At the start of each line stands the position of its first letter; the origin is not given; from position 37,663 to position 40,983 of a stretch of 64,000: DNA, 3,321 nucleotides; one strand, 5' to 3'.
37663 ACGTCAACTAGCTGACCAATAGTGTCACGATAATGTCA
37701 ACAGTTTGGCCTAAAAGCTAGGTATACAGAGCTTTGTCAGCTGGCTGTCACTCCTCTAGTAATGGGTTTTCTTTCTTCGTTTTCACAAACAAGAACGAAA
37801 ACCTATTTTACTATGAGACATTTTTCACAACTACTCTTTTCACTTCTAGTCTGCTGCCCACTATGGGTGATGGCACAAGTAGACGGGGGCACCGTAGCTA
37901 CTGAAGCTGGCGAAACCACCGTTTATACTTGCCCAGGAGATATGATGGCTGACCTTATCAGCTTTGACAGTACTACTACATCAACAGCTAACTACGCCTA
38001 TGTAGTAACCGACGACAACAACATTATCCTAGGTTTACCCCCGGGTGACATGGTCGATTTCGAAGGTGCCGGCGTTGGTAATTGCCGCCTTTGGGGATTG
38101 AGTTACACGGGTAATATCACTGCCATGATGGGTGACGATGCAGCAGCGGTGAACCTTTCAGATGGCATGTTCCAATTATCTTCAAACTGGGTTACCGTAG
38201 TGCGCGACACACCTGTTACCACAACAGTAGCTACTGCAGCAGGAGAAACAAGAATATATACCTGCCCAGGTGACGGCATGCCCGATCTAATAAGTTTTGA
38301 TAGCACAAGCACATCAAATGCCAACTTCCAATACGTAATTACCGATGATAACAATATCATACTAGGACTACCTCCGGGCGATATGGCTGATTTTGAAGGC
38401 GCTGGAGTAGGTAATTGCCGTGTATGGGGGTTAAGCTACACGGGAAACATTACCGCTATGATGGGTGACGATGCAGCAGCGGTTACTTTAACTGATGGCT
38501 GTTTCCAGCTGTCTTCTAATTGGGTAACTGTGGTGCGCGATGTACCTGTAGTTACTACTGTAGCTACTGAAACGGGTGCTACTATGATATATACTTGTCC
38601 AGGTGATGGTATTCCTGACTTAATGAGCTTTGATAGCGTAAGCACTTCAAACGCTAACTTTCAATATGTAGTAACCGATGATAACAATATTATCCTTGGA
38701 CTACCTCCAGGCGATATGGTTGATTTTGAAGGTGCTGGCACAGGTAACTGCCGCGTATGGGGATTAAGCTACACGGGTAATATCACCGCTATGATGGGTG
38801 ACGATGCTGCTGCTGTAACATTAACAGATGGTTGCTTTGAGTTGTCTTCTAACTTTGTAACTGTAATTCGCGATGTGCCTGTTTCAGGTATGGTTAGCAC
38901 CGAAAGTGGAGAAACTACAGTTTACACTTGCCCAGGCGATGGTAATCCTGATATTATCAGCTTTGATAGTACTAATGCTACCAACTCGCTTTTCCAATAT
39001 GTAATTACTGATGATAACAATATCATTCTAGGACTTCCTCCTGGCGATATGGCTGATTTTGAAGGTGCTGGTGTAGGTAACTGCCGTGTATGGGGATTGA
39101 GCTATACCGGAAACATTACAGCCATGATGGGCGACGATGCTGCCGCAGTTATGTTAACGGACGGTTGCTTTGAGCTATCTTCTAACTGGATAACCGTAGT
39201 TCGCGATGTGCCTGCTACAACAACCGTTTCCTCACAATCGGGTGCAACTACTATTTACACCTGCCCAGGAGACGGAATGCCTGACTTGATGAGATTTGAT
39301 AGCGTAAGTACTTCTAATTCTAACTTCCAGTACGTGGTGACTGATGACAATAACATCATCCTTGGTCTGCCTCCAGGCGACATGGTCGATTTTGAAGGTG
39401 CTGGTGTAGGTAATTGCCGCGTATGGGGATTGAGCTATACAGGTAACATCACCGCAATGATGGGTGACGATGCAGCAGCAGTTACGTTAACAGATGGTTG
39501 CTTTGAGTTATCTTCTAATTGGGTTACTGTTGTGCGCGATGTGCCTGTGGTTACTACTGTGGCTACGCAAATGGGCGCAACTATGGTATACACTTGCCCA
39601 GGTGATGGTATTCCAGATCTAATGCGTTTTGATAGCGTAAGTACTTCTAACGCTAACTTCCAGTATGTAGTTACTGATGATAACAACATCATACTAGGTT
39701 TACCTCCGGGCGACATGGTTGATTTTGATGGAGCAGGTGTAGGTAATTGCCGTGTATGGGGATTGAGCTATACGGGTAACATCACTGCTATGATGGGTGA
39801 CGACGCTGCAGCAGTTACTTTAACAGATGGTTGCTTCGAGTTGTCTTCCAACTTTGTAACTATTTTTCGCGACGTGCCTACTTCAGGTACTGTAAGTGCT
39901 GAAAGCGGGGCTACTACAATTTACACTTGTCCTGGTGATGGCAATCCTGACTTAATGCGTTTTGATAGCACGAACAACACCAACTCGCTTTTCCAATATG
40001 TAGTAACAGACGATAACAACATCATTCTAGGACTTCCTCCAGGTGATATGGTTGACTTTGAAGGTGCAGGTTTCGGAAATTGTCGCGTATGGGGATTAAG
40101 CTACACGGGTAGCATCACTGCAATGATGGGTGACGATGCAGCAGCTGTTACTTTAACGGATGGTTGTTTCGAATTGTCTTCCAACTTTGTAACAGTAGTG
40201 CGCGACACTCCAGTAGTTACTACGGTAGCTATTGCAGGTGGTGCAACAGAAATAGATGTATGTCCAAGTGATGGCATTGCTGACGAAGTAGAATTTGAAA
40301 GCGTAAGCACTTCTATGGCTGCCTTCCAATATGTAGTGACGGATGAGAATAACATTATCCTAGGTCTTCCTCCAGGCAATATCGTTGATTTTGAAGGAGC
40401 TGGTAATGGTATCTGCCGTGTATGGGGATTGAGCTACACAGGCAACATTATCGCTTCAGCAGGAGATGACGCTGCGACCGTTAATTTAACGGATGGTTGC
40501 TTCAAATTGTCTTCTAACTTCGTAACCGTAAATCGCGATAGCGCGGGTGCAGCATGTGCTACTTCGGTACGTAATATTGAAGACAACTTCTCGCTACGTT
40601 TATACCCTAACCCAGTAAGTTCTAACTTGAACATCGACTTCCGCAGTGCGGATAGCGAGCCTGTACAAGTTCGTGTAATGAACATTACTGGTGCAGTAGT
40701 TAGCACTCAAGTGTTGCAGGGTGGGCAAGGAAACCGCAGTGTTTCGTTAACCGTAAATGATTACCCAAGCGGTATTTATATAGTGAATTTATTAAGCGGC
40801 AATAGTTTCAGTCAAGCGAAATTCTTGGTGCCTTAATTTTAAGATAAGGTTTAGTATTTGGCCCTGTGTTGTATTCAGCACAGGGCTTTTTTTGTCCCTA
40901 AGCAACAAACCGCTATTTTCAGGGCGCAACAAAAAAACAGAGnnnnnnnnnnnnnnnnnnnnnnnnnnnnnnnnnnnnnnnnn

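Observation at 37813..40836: T9SS cargo protein made of eight copies of a 111-aa Cys-containing module I cannot place in a known family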

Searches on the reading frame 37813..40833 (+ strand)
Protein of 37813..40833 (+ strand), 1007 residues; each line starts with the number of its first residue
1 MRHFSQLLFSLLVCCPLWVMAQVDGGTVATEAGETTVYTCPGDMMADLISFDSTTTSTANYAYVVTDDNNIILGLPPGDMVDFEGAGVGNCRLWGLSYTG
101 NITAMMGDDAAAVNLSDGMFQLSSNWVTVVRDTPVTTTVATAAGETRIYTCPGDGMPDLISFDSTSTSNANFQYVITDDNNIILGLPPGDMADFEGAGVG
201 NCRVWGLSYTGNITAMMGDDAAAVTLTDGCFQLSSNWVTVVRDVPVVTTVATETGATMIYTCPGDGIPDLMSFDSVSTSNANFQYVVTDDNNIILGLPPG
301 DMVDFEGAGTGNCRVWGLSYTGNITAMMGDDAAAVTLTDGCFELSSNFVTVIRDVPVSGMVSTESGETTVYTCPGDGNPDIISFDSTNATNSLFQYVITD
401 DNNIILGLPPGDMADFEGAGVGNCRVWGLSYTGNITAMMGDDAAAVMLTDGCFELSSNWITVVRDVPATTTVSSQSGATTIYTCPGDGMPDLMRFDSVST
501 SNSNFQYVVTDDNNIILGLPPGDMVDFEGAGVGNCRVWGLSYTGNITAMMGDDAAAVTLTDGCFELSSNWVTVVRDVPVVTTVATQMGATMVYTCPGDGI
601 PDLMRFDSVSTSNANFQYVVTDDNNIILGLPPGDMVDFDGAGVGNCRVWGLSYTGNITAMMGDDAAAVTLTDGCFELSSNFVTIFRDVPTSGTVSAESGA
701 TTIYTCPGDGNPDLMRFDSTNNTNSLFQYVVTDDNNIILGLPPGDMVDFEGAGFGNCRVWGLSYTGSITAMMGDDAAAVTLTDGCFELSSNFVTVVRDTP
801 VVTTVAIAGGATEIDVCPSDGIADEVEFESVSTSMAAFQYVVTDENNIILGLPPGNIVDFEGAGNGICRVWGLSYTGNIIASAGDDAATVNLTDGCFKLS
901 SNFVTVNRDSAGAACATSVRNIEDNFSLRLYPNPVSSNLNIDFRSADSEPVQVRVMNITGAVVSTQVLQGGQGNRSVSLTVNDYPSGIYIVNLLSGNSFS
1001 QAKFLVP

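Call 3: search_protein_families(library=pfam, proteins=[window:37813-40833:+], max_evalue=10)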
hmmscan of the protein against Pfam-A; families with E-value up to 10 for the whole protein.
window:37813-40833:+ (1007 aa): 8 families
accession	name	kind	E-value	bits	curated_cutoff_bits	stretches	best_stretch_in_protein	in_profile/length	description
PF18962.6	Por_Secre_tail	-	1.2e-13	51.5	27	1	930-1006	1-75/75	Secretion system C-terminal sorting domain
PF13605.11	DUF4141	-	1.9e-05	24.3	30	0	275-293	10-28/53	Domain of unknown function (DUF4141)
PF11589.14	DUF3244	-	0.0034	17.8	25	1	936-995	28-85/96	Domain of unknown function (DUF3244)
PF20495.3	DUF6727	-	0.0034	17.6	22.3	0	158-182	18-42/152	Family of unknown function (DUF6727)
PF25357.1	PH_S11IP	-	0.02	15.3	27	0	493-514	79-100/118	STK11-interacting protein PH domain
PF14232.11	DUF4334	-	0.21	12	25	0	89-111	1-23/57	Domain of unknown function (DUF4334)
PF20773.4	InhA-like_MAM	-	0.36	10.8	26.9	1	124-174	17-69/191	Immune inhibitor A-like, MAM domain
PF18675.7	HepII_C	-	0.56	10.7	26.1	0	275-289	33-47/88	Heparinase II C-terminal domain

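Call 4: search_protein_families(library=ncbifam, proteins=[window:37813-40833:+], max_evalue=10)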
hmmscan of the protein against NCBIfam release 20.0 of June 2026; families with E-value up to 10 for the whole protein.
window:37813-40833:+ (1007 aa): 8 families
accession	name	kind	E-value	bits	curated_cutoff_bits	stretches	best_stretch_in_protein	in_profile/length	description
TIGR04183.1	Por_Secre_tail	domain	6e-11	42.2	23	1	930-1006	1-71/72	T9SS type A sorting domain-containing protein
NF038113.1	T9SSA_dep_M36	equivalog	1e-07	30.6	885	1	913-1004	778-866/869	T9SS-dependent M36 family metallopeptidase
NF047662.1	LEPBI_I2678_fam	subfamily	2.2e-06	27.6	240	0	657-712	169-224/247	LEPBI_I2678 family protein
NF052323.1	T9SSA_dep_M6i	equivalog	5.4e-05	21.3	600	1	931-993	961-1024/1043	T9SS-dependent M6-like inactivated metalloprotease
NF052228.1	T9SS_PorZ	equivalog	0.013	13.9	260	1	927-993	672-740/757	type IX secretion system anionic LPS delivery protein PorZ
NF045719.1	GSU3473_fam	equivalog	0.31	11.1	40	0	120-133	31-44/59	GSU3473 family protein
NF033633.1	SLATT_2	domain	0.67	9.5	40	1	443-475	87-116/182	SLATT domain-containing protein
NF009831.0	PRK13305.1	equivalog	3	7.1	294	1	222-264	68-107/220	3-keto-L-gulonate-6-phosphate decarboxylase UlaD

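Call 8: search_solved_structures(query=window:37813-40833:+, max_evalue=10)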
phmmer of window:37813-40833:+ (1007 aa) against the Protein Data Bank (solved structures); distinct sequences matched with E-value up to 10: 1.
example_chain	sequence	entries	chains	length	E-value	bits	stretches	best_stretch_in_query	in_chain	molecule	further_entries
8glk_D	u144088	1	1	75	0.19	12.7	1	929-998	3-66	Endonuclease I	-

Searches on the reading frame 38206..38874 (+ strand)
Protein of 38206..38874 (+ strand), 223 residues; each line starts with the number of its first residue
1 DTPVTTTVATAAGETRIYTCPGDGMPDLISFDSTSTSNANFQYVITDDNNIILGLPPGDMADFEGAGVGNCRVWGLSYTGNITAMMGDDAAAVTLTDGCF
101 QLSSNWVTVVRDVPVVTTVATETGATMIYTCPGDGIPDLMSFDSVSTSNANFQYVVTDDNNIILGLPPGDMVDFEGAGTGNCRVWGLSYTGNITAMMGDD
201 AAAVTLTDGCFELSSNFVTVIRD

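Call 7: find_homologous_proteins(query=window:38206-38874:+, max_evalue=0.001)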
Query seq(223 aa) (223 aa): 62 proteins with E <= 0.001 among 7842 candidates.
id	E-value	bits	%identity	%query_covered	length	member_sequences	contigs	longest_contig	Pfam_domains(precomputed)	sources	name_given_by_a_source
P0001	6.0e-213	721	64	97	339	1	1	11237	-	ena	-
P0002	3.7e-138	476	54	97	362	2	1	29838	PF18962.8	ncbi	ncbi:MAG: T9SS type A sorting domain-containing protein, partial [Bacteroidota bacterium]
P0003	1.1e-134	465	53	94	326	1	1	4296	-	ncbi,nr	ncbi:MAG: hypothetical protein HC817_11260 [Saprospiraceae bacterium]|nr:hypothetical protein [Sapro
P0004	6.8e-119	414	58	91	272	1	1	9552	PF08844.16,PF00571.34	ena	-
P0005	7.6e-116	404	56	95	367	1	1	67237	PF18962.8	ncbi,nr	ncbi:MAG: T9SS type A sorting domain-containing protein, partial [Bacteroidia bacterium]|nr:T9SS typ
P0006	3.4e-103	362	55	100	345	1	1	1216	-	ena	-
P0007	5.6e-99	348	56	97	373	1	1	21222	-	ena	-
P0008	4.0e-90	319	62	97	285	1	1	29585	-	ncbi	ncbi:MAG: hypothetical protein AB8F95_10665, partial [Bacteroidia bacterium]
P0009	8.5e-90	318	52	97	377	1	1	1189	-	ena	-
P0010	8.1e-88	312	60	96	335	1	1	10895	-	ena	-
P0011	7.3e-74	266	62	81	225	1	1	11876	-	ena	-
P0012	1.7e-72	262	59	81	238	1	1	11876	-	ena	-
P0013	1.8e-72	262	49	100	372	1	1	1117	-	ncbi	ncbi:MAG: hypothetical protein AAFN92_21995, partial [Bacteroidota bacterium]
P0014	1.5e-70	255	48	96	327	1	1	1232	-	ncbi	ncbi:MAG: hypothetical protein AAFO94_20100, partial [Bacteroidota bacterium]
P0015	5.0e-70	254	48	97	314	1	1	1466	-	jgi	jgi:hypothetical protein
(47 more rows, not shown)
